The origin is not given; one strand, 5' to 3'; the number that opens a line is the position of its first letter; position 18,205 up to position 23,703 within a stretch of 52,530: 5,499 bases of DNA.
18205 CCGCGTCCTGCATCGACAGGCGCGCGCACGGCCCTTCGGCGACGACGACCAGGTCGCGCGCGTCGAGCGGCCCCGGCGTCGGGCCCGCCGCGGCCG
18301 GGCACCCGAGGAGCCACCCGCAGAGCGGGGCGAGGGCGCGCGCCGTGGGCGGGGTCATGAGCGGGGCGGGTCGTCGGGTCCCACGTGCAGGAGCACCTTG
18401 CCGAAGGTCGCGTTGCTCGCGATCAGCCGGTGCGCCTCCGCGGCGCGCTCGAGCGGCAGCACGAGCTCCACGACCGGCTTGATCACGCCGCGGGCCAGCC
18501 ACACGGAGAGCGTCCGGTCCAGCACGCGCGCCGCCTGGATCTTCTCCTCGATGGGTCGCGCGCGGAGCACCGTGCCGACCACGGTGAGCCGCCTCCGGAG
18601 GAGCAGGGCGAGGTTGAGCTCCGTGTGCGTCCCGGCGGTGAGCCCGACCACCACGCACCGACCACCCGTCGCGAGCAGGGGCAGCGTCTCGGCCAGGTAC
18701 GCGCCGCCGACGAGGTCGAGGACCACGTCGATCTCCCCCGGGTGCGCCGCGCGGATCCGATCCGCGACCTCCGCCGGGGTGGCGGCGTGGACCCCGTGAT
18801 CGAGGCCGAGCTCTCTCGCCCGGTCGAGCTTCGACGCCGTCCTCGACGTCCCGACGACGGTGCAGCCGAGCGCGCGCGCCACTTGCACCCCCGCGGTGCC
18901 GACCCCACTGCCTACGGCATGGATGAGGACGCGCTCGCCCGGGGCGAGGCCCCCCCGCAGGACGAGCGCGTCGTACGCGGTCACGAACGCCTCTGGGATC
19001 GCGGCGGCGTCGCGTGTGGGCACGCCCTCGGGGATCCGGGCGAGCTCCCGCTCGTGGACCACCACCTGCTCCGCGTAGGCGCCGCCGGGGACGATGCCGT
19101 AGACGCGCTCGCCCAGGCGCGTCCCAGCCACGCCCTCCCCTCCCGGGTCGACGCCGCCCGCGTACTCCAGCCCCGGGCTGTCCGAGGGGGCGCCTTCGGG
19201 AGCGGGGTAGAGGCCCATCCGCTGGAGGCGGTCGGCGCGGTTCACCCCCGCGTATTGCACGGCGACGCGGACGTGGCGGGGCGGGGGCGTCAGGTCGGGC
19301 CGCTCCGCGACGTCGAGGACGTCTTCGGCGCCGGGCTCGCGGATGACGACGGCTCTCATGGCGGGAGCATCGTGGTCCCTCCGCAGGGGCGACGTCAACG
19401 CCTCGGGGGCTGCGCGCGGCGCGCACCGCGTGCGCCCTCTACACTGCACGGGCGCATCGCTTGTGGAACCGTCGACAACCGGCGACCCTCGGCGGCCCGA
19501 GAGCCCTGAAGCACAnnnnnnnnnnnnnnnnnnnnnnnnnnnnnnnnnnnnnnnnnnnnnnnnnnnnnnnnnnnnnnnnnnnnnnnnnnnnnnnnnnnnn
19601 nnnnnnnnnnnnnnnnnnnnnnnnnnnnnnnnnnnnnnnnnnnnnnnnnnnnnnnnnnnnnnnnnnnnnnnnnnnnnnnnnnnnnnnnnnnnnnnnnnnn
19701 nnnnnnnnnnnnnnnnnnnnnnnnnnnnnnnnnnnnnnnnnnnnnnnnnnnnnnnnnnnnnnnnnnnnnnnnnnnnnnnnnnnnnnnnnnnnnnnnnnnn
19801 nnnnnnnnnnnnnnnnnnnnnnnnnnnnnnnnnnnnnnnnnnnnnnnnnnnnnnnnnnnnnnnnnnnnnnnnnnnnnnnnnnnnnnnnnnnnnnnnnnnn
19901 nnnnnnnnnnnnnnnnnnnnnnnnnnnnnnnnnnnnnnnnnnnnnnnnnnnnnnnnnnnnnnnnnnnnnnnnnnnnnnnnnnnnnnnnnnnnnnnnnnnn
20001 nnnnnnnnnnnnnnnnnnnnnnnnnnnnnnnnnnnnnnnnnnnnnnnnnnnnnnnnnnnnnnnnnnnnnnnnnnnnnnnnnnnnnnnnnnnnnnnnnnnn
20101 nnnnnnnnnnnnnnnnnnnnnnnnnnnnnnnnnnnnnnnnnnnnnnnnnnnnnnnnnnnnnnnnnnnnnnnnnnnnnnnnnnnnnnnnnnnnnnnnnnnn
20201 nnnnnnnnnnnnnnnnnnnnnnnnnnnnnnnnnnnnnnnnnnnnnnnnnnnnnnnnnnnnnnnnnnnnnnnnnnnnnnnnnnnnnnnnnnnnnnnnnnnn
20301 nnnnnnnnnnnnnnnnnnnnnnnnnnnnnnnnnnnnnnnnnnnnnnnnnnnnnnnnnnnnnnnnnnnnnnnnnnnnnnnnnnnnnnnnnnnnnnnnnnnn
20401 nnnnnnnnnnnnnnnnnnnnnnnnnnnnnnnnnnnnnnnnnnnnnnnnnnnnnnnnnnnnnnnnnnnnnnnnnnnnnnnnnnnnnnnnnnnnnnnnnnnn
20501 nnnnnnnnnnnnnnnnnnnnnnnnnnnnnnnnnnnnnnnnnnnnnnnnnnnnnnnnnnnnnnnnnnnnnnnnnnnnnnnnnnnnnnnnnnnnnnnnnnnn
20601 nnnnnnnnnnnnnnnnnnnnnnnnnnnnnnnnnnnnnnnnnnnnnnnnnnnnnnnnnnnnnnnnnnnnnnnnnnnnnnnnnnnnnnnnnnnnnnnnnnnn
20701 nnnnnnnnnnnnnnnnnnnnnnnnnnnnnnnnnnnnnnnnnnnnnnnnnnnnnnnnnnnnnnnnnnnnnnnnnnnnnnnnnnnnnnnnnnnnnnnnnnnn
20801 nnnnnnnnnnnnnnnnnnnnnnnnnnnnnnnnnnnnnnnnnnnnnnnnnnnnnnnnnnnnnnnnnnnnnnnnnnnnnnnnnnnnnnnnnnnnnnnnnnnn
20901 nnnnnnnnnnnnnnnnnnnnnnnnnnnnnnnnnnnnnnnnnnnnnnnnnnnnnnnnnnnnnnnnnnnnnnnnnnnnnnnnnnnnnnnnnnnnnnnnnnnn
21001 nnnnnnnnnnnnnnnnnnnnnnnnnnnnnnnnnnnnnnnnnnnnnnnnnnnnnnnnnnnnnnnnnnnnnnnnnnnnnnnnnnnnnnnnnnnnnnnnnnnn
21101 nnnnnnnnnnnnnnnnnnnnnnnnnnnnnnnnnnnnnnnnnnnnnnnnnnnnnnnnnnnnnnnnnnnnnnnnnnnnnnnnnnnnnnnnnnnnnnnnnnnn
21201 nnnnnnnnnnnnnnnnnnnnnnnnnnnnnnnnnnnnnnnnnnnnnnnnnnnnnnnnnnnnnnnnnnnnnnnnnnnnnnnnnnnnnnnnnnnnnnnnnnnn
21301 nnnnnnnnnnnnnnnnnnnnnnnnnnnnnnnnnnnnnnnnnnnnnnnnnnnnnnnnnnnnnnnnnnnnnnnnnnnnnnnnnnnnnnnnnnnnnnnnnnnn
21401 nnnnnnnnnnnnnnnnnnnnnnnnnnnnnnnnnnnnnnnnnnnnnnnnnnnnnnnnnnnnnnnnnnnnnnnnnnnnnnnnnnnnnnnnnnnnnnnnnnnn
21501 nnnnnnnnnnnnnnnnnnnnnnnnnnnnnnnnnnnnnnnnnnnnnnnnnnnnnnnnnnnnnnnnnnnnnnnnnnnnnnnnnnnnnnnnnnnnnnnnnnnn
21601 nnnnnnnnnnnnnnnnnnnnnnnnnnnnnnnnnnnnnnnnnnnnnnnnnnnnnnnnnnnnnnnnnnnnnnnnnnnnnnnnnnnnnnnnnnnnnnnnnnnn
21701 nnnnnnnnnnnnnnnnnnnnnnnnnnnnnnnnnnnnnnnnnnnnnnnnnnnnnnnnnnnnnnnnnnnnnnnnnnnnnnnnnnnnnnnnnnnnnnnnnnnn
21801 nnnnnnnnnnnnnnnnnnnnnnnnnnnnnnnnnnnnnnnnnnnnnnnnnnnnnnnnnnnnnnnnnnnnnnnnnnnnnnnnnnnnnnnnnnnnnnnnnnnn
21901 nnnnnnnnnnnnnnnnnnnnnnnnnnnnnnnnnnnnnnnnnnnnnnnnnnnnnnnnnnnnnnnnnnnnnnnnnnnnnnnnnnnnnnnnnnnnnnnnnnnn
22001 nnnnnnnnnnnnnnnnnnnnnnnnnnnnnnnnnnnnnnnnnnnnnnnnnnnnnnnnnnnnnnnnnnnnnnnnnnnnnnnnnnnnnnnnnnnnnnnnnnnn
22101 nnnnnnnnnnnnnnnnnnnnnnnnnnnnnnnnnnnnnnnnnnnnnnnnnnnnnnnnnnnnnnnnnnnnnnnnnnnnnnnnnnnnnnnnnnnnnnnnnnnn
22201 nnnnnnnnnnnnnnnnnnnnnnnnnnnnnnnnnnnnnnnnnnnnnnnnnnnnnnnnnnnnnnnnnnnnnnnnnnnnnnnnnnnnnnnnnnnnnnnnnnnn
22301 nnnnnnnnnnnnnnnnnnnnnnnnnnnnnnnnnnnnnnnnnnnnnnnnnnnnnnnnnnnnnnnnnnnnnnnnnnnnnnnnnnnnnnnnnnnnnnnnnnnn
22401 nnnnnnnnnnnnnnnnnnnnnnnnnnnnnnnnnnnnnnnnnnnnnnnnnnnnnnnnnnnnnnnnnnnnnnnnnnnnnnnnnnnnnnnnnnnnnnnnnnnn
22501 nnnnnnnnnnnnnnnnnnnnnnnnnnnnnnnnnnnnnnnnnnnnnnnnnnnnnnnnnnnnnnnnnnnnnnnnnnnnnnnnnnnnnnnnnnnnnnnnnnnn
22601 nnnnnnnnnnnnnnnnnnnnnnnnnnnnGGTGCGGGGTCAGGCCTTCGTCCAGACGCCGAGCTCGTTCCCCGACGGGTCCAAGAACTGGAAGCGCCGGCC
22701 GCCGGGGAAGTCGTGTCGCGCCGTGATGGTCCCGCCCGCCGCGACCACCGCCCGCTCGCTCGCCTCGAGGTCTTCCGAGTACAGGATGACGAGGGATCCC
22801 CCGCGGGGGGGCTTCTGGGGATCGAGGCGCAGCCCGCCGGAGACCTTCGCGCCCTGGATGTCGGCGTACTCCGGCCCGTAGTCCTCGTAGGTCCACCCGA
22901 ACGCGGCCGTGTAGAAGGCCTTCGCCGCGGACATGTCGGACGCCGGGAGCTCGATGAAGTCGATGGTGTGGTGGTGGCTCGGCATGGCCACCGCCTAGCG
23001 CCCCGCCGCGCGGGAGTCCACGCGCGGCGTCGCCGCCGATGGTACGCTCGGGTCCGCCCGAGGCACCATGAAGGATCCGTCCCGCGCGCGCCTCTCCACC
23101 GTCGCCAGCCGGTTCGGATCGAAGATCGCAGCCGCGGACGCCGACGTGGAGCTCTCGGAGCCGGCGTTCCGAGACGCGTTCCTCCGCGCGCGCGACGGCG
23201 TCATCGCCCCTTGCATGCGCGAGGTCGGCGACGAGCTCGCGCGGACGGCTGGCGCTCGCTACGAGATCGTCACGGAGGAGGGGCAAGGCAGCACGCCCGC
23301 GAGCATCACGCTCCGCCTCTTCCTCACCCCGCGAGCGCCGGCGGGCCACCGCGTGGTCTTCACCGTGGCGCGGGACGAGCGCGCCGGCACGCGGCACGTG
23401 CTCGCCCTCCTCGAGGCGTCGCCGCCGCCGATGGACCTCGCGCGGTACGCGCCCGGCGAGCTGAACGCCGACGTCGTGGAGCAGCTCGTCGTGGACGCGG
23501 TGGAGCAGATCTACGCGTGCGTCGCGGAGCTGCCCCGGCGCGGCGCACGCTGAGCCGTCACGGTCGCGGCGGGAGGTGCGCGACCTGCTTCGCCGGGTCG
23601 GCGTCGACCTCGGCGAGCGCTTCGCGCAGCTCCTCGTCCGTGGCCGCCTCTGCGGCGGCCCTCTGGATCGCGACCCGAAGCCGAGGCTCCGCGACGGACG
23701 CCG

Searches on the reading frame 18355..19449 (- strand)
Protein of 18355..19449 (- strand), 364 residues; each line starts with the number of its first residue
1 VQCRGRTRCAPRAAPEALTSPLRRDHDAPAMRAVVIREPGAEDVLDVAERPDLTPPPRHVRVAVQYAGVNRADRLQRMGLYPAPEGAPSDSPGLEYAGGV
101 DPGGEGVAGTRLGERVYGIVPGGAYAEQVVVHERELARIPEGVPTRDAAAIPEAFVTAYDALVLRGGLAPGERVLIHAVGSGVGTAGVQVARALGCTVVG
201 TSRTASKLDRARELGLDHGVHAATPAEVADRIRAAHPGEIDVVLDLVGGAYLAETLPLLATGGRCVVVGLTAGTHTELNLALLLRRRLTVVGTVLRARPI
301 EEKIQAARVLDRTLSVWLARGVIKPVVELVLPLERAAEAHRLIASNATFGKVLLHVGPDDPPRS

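Call 32: search_protein_families(library=pfam, proteins=[window:18355-19449:-], max_evalue=0.01)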
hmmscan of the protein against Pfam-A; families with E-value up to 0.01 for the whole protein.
window:18355-19449:- (364 aa): 3 families
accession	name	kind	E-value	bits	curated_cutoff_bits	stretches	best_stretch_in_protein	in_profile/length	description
PF00107.32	ADH_zinc_N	-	2.1e-26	92.8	31.8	1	182-300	1-117/129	Zinc-binding dehydrogenase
PF13602.12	ADH_zinc_N_2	-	1.3e-18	68.6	27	1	214-354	1-134/134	Zinc-binding dehydrogenase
PF08240.17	ADH_N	-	3.1e-09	37.4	23.5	1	57-141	2-104/104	Alcohol dehydrogenase GroES-like domain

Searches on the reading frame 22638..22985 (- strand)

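Call 32: search_protein_families(library=pfam, proteins=[window:22638-22985:-], max_evalue=0.01)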
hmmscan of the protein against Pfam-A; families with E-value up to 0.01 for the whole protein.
window:22638-22985:- (115 aa): 3 families
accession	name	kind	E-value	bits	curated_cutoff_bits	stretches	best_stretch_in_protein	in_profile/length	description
PF00903.31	Glyoxalase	-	2.4e-10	41.3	20.6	1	8-109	2-119/121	Glyoxalase/Bleomycin resistance protein/Dioxygenase superfamily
PF18029.7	Glyoxalase_6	-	8.5e-09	36.5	23.6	1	15-109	6-103/106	Glyoxalase-like domain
PF22677.2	Ble-like_N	-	3.6e-07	30.3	24.5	1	10-45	4-40/41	Bleomycin resistance protein-like N-terminal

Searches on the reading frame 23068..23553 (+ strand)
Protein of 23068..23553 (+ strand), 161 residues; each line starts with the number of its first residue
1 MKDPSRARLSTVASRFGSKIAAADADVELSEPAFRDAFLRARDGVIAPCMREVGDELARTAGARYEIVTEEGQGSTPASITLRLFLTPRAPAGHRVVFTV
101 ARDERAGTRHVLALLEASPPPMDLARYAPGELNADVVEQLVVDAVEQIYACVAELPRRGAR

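Call 32: search_protein_families(library=pfam, proteins=[window:23068-23553:+], max_evalue=0.01)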
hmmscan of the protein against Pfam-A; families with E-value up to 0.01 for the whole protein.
window:23068-23553:+ (161 aa): 0 families

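Call 78: search_solved_structures(query=window:23068-23553:+, max_evalue=1, show_alignments=2)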
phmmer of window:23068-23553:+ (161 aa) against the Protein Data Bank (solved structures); distinct sequences matched with E-value up to 1: 2.
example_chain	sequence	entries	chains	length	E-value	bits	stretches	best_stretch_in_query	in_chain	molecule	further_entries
7sfr_E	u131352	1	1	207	0.19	15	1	31-114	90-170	50S ribosomal protein L4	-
5v7q_E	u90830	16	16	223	0.23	14.7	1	31-114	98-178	50S ribosomal protein L4 | Large ribosomal subunit protein uL4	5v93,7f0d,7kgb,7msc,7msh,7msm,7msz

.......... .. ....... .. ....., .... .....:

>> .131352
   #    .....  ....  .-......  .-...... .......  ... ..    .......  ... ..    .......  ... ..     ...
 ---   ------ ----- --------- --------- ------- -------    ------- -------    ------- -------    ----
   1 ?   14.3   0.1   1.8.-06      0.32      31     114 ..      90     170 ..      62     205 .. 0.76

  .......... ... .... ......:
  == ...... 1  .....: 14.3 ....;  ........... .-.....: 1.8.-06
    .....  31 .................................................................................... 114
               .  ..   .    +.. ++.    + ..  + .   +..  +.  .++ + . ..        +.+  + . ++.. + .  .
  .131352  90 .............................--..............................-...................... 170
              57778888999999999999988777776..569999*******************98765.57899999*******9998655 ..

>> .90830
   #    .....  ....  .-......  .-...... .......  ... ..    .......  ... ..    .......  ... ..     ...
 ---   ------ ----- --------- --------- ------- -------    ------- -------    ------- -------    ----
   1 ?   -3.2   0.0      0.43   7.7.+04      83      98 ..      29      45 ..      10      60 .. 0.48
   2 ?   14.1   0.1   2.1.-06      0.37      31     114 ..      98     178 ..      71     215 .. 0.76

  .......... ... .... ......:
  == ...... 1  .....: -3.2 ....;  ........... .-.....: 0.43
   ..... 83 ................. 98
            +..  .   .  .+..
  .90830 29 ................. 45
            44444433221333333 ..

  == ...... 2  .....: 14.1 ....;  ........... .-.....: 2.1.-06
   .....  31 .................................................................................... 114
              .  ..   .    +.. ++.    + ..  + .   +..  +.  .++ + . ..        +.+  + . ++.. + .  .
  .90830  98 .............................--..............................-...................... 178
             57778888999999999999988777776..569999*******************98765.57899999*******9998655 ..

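Call 81: search_protein_families(library=pfam, alignment_id=A6, max_evalue=1)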
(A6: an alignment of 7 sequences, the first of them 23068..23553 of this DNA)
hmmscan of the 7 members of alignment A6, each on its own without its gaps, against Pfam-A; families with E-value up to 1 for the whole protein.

A. member 1, window:23068-23553:+ (161 aa): 0 families

B. families by the number of members that match (of 7 scanned): 1 family
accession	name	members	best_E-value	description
PF01399.33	PCI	1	0.032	PCI domain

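Call 82: search_solved_structures(query=A6, max_evalue=5)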
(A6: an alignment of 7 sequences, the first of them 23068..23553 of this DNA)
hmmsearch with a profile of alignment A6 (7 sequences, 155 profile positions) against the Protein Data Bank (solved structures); distinct sequences matched with E-value up to 5: 0.

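Call 97: search_protein_representatives(protein=window:23068-23553:+)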
Query: 161 residues. Proteins with E-value up to 0.001 (for the whole library): 60; up to 1e-10: 23; up to 1e-30: 1. The best 60 are listed.
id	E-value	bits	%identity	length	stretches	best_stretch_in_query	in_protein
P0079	7.8e-97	337.5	100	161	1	1-161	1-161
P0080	2.8e-29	118.3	50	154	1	1-155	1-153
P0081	3.9e-19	85.4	56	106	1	50-155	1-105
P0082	7.2e-16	74.8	44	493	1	1-153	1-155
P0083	8.4e-16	74.6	40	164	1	1-161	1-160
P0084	1.5e-15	73.8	41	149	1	1-152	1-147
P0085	2.1e-15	73.3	45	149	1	2-153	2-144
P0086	1.3e-14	70.7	37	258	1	2-158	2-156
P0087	1.4e-14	70.6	43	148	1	1-153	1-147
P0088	1.3e-13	67.5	38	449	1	1-152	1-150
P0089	6.4e-13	65.2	40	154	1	1-150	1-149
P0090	1.3e-12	64.3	37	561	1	1-153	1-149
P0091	1.3e-12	64.3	36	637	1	5-158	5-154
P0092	2.1e-12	63.5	39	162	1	1-151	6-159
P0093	2.9e-12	63.1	39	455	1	1-158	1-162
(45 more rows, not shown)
